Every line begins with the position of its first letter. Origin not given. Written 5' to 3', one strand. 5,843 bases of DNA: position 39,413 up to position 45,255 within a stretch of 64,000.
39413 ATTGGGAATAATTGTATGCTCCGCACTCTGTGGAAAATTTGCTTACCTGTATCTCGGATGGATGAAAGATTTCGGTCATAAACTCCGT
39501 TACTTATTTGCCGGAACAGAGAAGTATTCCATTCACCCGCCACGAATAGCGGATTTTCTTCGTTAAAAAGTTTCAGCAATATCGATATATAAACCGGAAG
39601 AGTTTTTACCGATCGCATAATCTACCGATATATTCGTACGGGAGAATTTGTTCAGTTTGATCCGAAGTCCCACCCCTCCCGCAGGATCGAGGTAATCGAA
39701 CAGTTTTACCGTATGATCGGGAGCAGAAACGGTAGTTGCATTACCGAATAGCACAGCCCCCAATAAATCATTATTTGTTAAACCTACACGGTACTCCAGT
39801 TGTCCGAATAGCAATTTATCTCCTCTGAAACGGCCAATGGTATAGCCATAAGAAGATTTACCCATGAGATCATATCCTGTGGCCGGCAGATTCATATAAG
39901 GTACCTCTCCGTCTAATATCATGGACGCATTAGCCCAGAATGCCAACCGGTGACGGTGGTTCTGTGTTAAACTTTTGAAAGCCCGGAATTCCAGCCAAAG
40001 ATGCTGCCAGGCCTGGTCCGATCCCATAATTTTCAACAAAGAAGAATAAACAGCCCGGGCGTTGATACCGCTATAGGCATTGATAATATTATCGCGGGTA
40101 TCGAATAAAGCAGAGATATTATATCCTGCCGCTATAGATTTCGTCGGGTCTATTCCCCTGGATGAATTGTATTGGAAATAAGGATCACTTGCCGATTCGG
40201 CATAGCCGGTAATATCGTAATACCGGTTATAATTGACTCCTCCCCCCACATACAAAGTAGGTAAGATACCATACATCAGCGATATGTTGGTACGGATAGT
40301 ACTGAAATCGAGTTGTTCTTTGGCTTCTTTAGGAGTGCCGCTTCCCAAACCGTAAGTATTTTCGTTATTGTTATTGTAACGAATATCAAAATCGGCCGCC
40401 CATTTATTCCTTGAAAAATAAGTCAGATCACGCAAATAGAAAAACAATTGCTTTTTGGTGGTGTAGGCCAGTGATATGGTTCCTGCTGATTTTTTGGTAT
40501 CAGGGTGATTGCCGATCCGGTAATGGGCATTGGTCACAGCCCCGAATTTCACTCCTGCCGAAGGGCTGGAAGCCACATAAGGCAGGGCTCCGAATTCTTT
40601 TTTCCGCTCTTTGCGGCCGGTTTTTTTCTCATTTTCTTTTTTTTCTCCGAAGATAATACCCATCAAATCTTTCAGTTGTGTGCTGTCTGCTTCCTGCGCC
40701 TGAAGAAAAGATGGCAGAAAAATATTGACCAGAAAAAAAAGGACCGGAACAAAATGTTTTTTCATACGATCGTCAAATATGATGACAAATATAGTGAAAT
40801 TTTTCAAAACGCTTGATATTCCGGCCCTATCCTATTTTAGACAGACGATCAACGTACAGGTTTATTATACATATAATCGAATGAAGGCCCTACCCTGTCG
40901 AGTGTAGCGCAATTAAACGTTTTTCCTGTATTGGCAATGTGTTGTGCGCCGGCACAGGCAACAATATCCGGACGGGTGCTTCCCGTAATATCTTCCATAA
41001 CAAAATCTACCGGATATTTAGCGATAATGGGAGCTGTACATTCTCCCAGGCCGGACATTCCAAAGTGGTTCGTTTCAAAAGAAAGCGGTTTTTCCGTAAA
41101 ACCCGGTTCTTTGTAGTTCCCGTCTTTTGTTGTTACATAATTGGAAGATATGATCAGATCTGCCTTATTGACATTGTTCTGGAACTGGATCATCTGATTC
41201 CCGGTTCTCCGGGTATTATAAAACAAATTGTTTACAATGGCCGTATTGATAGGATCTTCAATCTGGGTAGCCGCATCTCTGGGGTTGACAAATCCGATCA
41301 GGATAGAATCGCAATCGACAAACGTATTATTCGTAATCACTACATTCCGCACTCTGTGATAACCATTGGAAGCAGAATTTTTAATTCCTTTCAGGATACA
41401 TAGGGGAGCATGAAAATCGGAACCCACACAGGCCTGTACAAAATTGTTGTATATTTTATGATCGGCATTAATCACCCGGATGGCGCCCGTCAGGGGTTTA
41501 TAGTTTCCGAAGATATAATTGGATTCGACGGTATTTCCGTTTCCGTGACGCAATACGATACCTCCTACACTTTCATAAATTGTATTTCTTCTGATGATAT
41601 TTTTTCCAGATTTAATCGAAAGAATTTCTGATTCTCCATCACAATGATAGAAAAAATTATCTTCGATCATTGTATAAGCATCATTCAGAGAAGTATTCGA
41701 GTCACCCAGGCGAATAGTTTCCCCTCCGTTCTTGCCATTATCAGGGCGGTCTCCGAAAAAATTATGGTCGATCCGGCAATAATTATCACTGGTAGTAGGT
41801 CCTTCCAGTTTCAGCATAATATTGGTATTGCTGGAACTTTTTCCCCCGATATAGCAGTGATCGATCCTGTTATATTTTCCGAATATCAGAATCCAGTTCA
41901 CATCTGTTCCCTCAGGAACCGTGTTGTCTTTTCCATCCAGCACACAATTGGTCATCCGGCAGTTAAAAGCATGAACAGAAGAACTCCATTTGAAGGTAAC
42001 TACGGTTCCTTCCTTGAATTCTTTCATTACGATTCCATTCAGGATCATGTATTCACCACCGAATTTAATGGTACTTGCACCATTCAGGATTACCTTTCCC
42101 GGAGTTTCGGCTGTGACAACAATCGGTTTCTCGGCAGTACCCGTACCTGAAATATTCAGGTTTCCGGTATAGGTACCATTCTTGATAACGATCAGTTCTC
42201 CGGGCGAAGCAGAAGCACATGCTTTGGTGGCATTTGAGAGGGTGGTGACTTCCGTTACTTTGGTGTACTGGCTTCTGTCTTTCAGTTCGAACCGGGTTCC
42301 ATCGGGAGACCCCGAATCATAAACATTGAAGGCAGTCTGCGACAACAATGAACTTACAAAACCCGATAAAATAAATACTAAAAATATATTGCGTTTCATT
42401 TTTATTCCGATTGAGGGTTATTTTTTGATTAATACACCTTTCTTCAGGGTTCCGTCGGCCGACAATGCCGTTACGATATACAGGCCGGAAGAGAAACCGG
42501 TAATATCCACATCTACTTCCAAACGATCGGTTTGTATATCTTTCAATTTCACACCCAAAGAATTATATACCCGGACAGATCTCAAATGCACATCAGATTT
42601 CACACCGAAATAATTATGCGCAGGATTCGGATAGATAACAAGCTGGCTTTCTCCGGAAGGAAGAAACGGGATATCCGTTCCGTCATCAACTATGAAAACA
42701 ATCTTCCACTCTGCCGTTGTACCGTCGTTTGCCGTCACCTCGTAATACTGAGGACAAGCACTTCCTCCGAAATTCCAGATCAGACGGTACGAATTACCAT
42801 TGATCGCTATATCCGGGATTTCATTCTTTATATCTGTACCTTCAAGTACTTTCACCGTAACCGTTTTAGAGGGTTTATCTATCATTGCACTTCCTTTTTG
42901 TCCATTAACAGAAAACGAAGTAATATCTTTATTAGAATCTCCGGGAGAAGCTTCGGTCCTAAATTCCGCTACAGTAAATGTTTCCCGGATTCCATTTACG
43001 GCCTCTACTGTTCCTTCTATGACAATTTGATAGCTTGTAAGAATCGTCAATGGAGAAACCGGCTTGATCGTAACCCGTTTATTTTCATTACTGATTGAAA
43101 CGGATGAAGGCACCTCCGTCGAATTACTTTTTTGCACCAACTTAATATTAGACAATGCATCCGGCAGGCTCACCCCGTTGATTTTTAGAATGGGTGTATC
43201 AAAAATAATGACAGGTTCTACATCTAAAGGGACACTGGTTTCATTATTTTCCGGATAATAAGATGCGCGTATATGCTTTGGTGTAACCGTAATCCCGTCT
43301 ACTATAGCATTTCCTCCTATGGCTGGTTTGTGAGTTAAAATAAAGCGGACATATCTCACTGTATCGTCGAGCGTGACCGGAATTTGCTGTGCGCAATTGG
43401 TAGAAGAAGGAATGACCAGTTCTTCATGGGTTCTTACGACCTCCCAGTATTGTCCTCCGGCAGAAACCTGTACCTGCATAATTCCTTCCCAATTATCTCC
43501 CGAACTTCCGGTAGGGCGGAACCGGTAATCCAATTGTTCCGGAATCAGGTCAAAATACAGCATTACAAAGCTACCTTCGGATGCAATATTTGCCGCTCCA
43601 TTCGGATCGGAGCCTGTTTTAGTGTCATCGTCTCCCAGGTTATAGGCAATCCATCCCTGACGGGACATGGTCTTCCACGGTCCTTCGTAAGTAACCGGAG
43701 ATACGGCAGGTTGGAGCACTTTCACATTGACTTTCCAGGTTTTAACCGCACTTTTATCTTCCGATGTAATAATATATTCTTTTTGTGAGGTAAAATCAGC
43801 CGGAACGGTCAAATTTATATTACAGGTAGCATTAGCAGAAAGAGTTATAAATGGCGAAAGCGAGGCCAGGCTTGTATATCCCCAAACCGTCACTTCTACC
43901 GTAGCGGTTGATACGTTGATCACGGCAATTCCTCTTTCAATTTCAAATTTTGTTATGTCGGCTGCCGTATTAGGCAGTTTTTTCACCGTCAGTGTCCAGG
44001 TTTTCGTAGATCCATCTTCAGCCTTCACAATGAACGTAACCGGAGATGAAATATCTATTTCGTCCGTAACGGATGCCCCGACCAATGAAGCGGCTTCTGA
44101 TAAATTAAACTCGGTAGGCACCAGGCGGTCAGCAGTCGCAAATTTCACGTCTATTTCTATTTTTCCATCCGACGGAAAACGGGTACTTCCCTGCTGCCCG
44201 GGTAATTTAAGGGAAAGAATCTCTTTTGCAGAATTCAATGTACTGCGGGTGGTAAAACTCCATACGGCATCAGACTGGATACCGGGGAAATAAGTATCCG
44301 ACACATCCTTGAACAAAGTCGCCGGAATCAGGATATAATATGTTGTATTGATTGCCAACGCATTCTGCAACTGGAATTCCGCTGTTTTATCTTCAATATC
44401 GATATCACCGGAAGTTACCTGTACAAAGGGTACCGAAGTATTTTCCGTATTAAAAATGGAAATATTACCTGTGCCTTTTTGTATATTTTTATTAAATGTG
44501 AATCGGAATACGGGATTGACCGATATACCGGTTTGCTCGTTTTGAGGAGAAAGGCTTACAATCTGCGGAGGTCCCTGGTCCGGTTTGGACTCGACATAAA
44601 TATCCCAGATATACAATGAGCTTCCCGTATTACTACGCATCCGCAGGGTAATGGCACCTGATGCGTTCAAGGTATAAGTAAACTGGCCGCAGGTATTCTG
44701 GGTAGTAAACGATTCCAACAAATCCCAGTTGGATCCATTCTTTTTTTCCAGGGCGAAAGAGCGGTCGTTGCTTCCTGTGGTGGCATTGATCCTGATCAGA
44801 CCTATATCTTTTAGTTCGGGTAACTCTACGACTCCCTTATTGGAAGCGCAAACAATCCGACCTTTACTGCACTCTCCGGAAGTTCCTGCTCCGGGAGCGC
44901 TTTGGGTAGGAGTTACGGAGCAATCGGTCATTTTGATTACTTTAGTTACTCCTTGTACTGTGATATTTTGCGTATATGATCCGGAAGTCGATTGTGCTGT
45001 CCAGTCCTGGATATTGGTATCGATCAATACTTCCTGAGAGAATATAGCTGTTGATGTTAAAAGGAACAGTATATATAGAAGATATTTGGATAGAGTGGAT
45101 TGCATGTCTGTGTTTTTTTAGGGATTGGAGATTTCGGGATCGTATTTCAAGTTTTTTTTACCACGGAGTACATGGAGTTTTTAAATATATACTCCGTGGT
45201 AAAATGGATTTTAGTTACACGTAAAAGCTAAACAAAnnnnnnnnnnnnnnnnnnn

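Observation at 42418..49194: Three related unknown-function secreted proteins embedded in the PUL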

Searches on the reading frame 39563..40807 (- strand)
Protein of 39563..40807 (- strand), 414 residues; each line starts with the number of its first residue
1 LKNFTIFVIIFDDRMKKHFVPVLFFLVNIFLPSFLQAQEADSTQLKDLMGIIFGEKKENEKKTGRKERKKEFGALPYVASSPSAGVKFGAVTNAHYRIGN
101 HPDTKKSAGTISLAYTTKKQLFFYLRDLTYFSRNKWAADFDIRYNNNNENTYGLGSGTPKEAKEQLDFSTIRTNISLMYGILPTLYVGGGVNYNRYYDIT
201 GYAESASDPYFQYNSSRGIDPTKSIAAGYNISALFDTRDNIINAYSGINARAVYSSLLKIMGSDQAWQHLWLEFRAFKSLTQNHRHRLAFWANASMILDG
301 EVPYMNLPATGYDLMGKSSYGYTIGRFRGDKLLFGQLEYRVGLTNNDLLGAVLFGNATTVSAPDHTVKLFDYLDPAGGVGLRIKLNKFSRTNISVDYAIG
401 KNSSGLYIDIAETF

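Call 8: search_protein_families(library=pfam, proteins=[window:39563-40807:-], max_evalue=0.001)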
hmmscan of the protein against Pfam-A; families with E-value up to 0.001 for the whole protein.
window:39563-40807:- (414 aa): 1 family
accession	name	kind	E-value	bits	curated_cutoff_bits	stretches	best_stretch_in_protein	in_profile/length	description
PF01103.29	Omp85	-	2.5e-06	27.7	24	1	115-399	18-304/325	Omp85 superfamily domain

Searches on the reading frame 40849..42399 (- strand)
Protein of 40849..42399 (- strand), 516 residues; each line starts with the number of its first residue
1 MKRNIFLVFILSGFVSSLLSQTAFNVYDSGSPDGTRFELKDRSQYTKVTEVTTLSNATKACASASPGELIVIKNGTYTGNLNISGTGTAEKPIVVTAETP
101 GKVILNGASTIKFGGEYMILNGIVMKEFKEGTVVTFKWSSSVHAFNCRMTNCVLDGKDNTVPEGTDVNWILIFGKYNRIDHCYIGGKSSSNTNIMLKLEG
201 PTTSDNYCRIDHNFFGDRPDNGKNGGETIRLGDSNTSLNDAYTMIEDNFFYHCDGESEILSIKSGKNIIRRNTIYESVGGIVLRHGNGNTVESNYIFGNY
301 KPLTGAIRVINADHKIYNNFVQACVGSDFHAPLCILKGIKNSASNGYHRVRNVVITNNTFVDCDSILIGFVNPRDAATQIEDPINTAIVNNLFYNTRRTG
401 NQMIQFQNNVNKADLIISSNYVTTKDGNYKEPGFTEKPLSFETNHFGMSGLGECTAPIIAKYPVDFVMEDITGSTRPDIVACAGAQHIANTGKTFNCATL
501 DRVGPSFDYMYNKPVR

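Call 3: search_protein_families(library=pfam, proteins=[window:40849-42399:-], max_evalue=0.01)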
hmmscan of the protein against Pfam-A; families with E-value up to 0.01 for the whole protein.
window:40849-42399:- (516 aa): 1 family
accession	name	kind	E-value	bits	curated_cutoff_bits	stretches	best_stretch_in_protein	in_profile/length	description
PF14592.12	Chondroitinas_B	-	2.4e-86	290.9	24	1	55-425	5-382/426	Chondroitinase B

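Call 4: search_protein_families(library=ncbifam, proteins=[window:40849-42399:-], max_evalue=0.01)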
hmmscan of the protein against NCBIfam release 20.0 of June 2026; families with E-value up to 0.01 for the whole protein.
window:40849-42399:- (516 aa): 2 families
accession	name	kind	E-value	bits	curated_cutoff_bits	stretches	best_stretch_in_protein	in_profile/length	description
TIGR03804.1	para_beta_helix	repeat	7.5e-05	22.3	19.45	1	263-300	6-43/44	parallel beta-helix repeat protein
TIGR04247.1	NosD_copper_fam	subfamily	0.0034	16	300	0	248-313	67-136/377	nitrous oxide reductase family maturation protein NosD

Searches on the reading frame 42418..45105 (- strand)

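Call 3: search_protein_families(library=pfam, proteins=[window:42418-45105:-], max_evalue=0.01)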
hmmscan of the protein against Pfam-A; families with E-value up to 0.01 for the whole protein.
window:42418-45105:- (895 aa): 4 families
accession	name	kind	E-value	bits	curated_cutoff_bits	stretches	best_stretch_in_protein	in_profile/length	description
PF13205.12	Big_5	-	1.5e-21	77.6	23.6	2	176-286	1-105/105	Bacterial Ig-like domain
PF22243.2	DUF5018-rel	-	8.9e-09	36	28.1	0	330-372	68-114/115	DUF5018-related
PF18962.6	Por_Secre_tail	-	3.7e-08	34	27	1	824-889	1-72/75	Secretion system C-terminal sorting domain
PF16410.10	DUF5018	-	3.1e-06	26.8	38.2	0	673-797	88-205/352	Domain of unknown function (DUF5018)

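Call 4: search_protein_families(library=ncbifam, proteins=[window:42418-45105:-], max_evalue=0.01)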
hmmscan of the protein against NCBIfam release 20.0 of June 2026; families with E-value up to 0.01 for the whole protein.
window:42418-45105:- (895 aa): 2 families
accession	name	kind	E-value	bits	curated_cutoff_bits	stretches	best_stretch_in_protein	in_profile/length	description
TIGR04183.1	Por_Secre_tail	domain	7.4e-07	29.1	23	1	824-895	1-72/72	T9SS type A sorting domain-containing protein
TIGR03437.1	Soli_cterm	paralog_domain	0.0062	16.3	29.05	0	399-518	40-139/225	Solibacter uncharacterized C-terminal domain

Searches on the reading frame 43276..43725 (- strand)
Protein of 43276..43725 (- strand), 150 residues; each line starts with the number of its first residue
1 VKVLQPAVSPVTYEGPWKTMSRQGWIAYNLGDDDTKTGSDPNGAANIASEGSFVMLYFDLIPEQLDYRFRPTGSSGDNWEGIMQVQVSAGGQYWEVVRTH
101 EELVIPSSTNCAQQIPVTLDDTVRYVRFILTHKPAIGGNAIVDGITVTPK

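Call 50: search_protein_families(library=pfam, proteins=[window:43276-43725:-], max_evalue=10)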
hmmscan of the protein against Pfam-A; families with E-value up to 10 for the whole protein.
window:43276-43725:- (150 aa): 1 family
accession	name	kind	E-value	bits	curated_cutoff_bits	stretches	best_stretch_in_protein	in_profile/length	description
PF00754.31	F5_F8_type_C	-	0.021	15.4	28.2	1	65-132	46-114/127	F5/8 type C domain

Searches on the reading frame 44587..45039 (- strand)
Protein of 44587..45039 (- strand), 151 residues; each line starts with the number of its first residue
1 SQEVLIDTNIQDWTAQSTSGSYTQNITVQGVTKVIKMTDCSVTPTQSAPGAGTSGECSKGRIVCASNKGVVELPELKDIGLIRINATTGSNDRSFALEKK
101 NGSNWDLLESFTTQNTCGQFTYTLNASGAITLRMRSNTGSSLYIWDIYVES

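Call 50: search_protein_families(library=pfam, proteins=[window:44587-45039:-], max_evalue=10)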
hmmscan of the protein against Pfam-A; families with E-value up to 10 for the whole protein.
window:44587-45039:- (151 aa): 3 families
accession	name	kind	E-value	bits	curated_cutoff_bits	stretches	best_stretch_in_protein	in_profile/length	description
PF17883.6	MBG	-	0.084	13.8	23.3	0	109-137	56-78/97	MBG domain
PF14921.11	APCDDC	-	0.14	12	27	1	103-137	51-85/232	Adenomatosis polyposis coli down-regulated 1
PF17065.10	UPF0669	-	0.16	12.2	27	1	102-146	30-76/185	Putative cytokine, C6ORF120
